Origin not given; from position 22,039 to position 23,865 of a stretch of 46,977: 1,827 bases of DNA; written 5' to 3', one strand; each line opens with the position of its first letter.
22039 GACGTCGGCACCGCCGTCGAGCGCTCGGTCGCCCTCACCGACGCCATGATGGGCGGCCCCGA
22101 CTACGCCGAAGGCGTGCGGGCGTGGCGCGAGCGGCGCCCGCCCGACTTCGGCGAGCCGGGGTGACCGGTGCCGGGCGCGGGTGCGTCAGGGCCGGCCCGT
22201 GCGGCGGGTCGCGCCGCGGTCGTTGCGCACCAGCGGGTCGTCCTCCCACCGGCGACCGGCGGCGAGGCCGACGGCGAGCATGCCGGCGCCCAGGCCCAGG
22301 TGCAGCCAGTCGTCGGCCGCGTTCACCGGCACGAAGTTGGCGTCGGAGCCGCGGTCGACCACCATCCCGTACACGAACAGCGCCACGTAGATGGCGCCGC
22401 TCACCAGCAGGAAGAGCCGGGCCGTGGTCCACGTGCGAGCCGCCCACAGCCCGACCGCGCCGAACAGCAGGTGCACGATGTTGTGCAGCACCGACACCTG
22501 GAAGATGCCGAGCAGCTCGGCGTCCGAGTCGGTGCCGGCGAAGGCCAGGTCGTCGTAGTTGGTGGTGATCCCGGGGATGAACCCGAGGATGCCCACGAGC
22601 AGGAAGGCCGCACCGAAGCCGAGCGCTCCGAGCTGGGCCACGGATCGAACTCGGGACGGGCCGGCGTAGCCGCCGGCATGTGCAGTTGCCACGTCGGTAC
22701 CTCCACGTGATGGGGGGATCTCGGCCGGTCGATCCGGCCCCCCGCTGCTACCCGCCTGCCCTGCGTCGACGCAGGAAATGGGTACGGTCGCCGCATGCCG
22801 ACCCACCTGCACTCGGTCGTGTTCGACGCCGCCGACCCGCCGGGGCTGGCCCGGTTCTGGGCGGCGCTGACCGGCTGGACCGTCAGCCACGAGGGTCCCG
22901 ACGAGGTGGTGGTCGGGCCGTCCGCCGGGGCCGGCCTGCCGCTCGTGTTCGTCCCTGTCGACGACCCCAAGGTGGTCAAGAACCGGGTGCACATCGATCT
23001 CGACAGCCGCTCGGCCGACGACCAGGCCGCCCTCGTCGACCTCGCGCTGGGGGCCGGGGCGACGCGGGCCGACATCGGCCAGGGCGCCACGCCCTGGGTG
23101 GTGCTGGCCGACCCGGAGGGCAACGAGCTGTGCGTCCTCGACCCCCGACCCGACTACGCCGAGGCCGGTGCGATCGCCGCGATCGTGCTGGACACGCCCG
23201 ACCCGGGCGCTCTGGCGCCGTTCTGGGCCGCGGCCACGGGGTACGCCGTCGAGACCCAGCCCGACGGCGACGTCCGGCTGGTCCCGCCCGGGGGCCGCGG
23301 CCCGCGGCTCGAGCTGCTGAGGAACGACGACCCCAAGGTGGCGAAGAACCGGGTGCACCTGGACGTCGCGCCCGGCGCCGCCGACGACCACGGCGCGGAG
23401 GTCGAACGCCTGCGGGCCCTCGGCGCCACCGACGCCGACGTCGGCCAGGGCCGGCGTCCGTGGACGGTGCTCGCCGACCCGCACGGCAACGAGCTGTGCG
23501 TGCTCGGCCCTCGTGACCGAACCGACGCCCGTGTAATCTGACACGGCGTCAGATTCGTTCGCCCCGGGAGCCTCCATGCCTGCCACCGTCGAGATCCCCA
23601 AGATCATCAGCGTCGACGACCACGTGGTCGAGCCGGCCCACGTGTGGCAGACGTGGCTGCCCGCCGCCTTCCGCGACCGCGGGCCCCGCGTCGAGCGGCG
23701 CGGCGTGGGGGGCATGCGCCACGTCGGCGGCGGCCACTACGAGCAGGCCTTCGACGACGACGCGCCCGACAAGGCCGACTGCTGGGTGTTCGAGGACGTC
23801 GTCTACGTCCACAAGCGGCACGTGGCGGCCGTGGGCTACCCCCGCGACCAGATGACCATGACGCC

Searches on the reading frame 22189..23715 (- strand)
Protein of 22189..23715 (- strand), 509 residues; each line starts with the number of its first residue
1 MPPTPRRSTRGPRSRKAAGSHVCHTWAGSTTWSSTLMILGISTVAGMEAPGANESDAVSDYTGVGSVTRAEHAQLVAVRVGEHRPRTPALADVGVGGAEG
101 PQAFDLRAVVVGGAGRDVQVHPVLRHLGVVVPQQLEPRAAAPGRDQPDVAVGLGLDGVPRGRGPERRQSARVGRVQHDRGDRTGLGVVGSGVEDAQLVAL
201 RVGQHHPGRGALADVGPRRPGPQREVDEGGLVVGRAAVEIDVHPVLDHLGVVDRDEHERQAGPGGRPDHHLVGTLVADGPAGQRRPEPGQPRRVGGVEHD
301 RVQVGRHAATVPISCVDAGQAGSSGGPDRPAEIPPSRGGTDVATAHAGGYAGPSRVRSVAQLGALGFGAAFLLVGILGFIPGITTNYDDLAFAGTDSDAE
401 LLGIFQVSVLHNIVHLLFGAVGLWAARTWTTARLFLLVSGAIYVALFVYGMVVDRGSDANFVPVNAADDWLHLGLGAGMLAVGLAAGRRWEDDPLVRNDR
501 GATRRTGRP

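Call 14: search_protein_families(library=pfam, proteins=[window:22189-23715:-])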
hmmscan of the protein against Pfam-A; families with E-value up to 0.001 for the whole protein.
window:22189-23715:- (509 aa): 1 family
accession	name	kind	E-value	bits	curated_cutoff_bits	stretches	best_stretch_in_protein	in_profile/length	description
PF14325.12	DUF4383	-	5.2e-45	153.2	27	1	361-484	1-124/125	Domain of unknown function (DUF4383)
